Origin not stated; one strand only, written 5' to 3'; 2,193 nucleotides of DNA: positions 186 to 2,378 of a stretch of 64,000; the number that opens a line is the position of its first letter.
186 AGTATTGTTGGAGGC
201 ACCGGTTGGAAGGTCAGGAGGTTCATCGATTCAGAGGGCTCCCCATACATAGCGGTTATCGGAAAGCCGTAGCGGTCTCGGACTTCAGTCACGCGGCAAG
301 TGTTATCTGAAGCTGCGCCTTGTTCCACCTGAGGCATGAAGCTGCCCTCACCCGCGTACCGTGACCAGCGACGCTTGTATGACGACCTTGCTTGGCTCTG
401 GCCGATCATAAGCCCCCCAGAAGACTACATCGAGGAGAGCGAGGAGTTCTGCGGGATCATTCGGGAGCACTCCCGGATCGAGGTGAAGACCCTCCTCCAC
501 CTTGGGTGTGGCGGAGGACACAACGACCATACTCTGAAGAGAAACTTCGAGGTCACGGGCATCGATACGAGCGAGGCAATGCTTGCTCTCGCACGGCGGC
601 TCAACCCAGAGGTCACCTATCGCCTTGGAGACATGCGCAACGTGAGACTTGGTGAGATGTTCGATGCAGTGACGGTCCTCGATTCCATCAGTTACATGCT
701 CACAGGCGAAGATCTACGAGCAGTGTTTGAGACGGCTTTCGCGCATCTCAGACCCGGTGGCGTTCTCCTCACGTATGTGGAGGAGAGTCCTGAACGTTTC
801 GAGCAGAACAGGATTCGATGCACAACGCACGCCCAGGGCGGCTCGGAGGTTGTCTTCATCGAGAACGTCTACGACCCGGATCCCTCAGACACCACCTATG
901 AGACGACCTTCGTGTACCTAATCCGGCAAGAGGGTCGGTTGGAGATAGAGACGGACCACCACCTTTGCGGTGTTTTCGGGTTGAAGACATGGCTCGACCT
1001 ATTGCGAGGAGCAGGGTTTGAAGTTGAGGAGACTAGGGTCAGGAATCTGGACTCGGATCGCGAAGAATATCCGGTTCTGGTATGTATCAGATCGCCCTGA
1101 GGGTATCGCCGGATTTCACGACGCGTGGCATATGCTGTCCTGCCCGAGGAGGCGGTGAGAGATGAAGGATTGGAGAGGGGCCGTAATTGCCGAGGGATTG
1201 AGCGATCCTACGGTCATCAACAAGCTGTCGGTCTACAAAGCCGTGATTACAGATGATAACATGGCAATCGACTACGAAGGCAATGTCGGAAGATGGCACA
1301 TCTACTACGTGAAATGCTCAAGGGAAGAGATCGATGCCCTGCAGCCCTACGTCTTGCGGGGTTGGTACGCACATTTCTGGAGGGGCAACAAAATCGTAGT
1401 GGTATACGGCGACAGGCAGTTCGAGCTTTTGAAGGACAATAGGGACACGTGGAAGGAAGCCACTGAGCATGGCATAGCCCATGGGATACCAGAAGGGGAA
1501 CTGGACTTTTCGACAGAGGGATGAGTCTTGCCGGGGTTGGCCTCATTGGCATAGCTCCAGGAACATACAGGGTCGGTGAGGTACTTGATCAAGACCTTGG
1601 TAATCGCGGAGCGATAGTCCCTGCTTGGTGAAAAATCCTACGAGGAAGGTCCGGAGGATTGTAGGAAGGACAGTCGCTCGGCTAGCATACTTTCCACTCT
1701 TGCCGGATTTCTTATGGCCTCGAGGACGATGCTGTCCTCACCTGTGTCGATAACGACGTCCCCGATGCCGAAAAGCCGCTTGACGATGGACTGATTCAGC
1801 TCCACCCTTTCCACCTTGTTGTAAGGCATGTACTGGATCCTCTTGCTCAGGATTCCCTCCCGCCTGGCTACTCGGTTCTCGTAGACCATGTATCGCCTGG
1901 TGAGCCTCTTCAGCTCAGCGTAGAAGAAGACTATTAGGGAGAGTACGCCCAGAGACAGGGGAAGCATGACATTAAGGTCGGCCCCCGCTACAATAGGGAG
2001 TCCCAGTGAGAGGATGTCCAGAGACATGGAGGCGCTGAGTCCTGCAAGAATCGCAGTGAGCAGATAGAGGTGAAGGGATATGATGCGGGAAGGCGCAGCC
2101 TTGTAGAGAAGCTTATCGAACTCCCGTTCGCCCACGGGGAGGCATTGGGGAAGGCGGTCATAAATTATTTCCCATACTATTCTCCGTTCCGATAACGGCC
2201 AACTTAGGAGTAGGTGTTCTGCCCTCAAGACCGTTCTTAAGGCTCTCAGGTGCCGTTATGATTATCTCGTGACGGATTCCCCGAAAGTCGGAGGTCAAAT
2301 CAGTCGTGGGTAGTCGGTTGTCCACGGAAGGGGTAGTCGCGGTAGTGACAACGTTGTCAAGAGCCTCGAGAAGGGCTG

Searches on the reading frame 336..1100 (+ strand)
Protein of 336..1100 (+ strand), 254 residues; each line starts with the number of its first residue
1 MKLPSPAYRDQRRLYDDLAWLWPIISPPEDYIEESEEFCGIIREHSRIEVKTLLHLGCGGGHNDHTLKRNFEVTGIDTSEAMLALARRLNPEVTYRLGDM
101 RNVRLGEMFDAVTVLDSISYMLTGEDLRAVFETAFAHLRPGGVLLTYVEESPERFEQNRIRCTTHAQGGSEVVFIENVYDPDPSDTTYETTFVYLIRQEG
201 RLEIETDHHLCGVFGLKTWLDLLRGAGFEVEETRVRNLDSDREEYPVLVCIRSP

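Call 13: search_protein_families(library=pfam, proteins=[window:336-1100:+], max_evalue=0.00001)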
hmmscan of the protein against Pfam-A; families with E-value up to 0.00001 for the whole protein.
window:336-1100:+ (254 aa): 5 families
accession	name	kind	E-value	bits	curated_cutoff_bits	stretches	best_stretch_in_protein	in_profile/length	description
PF13649.12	Methyltransf_25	-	3.4e-16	60.1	27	1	54-142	2-97/97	Methyltransferase domain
PF08241.18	Methyltransf_11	-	9.3e-14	52.3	21.2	1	54-145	1-94/95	Methyltransferase domain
PF08242.18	Methyltransf_12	-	2e-12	48.1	30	1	54-144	1-98/98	Methyltransferase domain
PF13489.12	Methyltransf_23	-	1.3e-08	35.2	27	1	48-231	21-162/164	Methyltransferase domain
PF13847.12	Methyltransf_31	-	2.7e-07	30.8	27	1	52-147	6-111/145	Methyltransferase domain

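Call 49: find_encoding_contigs(protein=window:336-1100:+, flank=10000, max_places=2)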
Protein window:336-1100:+ (254 aa): 3 contigs read that carry it; 2 places shown.
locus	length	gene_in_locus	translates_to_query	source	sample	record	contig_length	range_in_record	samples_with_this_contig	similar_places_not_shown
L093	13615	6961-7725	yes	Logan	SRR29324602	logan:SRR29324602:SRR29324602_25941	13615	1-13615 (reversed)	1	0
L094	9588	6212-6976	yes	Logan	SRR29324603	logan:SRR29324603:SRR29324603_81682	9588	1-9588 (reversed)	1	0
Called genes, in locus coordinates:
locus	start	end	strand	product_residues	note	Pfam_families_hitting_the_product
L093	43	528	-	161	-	-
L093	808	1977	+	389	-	-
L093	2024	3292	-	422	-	PF00368:HMG-CoA_red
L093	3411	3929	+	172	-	PF02566:OsmC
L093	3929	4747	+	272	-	PF01135:PCMT, PF08704:GCD14, PF13847:Methyltransf_31, PF08241:Methyltransf_11, PF13649:Methyltransf_25 (weak)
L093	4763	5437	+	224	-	PF01914:MarC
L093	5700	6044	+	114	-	PF00903:Glyoxalase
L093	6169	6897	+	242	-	PF03848:TehB (weak), PF13489:Methyltransf_23 (weak), PF13847:Methyltransf_31, PF08241:Methyltransf_11, PF08242:Methyltransf_12 (weak), PF13649:Methyltransf_25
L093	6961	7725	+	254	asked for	PF13489:Methyltransf_23, PF08241:Methyltransf_11, PF08242:Methyltransf_12, PF13649:Methyltransf_25, PF13847:Methyltransf_31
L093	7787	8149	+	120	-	-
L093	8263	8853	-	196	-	PF03703:bPH_2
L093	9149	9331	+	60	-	-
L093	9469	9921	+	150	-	-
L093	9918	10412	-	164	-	PF13527:Acetyltransf_9 (faint), PF00583:Acetyltransf_1, PF13673:Acetyltransf_10, PF13508:Acetyltransf_7, PF08445:FR47 (weak)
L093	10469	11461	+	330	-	-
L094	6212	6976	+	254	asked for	PF13489:Methyltransf_23, PF08241:Methyltransf_11, PF08242:Methyltransf_12, PF13649:Methyltransf_25, PF13847:Methyltransf_31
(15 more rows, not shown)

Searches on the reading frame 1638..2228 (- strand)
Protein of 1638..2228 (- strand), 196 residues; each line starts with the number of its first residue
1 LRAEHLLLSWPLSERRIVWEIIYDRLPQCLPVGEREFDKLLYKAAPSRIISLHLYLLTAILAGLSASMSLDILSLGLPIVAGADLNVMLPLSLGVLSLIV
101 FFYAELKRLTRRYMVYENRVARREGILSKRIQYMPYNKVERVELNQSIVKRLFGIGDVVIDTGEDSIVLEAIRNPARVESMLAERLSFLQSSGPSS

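Call 47: search_protein_families(library=pfam, proteins=[window:1638-2228:-], max_evalue=0.0001)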
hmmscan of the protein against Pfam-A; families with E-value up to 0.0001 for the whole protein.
window:1638-2228:- (196 aa): 1 family
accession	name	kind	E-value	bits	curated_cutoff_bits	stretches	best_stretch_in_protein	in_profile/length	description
PF03703.20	bPH_2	-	6.9e-15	55.5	22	1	110-173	3-67/78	Bacterial PH domain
